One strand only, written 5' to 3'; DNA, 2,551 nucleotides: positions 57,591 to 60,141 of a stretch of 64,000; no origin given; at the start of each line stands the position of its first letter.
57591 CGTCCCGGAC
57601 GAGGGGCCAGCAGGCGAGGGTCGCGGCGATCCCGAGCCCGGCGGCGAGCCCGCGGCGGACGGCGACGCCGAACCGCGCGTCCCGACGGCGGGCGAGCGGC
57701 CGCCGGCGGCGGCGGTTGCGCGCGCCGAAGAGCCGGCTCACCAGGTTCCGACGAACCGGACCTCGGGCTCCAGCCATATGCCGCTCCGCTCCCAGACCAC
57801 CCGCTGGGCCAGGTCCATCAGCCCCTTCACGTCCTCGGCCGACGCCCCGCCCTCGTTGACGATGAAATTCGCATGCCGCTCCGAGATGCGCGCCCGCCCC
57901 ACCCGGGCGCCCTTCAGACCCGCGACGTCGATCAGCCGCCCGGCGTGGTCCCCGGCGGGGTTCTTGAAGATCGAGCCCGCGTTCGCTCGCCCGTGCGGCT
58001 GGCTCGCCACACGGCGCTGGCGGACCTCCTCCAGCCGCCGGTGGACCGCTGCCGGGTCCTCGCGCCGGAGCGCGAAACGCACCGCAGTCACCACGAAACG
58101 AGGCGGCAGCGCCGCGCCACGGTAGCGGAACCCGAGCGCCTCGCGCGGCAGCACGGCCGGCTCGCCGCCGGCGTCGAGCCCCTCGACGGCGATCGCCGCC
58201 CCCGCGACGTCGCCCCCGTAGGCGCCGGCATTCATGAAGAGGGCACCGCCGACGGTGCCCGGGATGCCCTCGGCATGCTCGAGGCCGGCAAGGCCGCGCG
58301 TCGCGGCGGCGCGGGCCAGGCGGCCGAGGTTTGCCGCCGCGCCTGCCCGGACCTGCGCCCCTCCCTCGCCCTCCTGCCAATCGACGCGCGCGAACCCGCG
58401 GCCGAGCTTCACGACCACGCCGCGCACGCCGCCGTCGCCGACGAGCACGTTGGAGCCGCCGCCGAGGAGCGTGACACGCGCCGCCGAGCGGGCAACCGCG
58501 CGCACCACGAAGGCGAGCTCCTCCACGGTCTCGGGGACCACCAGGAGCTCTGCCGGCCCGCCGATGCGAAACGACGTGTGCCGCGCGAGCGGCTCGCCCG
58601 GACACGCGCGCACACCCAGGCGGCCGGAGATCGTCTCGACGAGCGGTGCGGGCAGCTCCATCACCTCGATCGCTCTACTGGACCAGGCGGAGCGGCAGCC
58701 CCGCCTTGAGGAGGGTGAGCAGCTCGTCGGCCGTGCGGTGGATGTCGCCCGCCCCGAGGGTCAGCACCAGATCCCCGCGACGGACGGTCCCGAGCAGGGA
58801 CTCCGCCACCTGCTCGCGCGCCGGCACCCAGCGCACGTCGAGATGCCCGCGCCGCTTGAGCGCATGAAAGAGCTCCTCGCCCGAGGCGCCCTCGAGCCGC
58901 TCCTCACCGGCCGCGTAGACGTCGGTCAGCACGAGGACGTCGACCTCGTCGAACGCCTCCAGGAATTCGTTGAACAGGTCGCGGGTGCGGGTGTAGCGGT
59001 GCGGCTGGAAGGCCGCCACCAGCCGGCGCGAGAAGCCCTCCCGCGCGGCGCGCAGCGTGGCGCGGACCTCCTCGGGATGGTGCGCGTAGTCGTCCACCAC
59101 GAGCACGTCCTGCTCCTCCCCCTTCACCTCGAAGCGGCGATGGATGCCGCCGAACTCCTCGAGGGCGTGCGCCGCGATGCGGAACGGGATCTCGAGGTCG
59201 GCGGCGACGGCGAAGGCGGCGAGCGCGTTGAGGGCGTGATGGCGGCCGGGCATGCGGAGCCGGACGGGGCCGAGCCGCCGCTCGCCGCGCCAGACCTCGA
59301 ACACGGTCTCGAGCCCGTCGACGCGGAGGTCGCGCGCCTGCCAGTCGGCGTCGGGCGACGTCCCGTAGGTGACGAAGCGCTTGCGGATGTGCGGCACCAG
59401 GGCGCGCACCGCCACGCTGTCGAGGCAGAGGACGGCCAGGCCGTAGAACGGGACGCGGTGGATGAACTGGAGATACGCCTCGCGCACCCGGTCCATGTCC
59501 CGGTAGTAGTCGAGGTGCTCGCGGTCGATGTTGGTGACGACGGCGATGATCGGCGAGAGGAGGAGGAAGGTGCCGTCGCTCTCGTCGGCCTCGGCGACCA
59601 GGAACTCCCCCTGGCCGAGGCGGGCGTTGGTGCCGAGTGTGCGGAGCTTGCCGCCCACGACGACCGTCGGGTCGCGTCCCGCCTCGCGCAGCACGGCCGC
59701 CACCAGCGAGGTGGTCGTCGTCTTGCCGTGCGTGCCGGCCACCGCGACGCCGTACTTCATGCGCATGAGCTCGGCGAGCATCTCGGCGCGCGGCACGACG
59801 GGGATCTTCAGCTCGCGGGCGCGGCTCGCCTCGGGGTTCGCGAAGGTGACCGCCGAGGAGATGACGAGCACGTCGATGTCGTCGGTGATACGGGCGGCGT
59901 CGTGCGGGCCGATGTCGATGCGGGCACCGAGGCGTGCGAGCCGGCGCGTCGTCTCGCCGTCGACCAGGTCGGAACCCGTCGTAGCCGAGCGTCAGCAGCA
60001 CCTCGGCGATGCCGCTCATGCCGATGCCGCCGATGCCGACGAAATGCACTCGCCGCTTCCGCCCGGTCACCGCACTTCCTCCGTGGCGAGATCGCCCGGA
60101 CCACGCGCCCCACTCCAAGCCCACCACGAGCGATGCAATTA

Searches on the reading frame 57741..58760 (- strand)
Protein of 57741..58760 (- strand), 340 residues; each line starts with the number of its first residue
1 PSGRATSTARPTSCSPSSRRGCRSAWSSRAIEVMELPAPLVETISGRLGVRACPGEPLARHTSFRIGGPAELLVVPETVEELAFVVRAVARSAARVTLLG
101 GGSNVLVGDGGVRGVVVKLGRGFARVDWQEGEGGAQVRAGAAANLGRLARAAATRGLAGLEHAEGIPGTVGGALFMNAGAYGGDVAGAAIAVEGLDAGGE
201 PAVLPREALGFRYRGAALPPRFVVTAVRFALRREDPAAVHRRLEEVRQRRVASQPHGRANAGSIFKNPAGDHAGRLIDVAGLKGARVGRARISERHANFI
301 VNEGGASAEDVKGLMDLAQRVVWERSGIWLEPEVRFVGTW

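Call 63: search_protein_families(library=pfam, proteins=[window:57741-58760:-], max_evalue=0.00001)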
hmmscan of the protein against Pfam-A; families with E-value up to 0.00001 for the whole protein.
window:57741-58760:- (340 aa): 2 families
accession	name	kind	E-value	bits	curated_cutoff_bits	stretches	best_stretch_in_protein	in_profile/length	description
PF02873.21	MurB_C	-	5.4e-33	113.6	27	1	239-337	2-99/99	UDP-N-acetylenolpyruvoylglucosamine reductase, C-terminal domain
PF01565.28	FAD_binding_4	-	1.1e-19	71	26.4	1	71-188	2-118/139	FAD binding domain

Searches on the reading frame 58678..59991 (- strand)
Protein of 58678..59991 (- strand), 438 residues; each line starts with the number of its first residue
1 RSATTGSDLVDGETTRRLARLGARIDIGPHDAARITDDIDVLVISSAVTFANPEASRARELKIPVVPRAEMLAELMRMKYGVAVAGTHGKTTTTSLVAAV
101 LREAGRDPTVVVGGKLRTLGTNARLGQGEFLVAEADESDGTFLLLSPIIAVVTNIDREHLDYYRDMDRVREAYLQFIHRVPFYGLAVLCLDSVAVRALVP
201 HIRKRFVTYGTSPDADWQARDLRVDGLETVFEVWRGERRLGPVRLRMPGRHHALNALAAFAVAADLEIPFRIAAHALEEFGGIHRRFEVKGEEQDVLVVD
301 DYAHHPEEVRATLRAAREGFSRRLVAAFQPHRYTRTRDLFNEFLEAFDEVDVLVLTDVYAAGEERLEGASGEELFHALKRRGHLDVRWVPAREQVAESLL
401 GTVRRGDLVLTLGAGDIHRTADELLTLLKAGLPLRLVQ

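Call 63: search_protein_families(library=pfam, proteins=[window:58678-59991:-], max_evalue=0.00001)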
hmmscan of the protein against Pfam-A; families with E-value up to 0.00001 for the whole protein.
window:58678-59991:- (438 aa): 3 families
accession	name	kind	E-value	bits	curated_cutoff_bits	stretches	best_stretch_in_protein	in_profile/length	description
PF08245.18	Mur_ligase_M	-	8.8e-29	101.3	24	1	84-263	1-200/200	Mur ligase middle domain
PF02875.26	Mur_ligase_C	-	4.8e-25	89.3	28.4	1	285-415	1-127/127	Mur ligase, glutamate ligase domain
PF01225.30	Mur_ligase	-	1.8e-12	47.9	21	1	4-80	26-95/95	Mur ligase family, catalytic domain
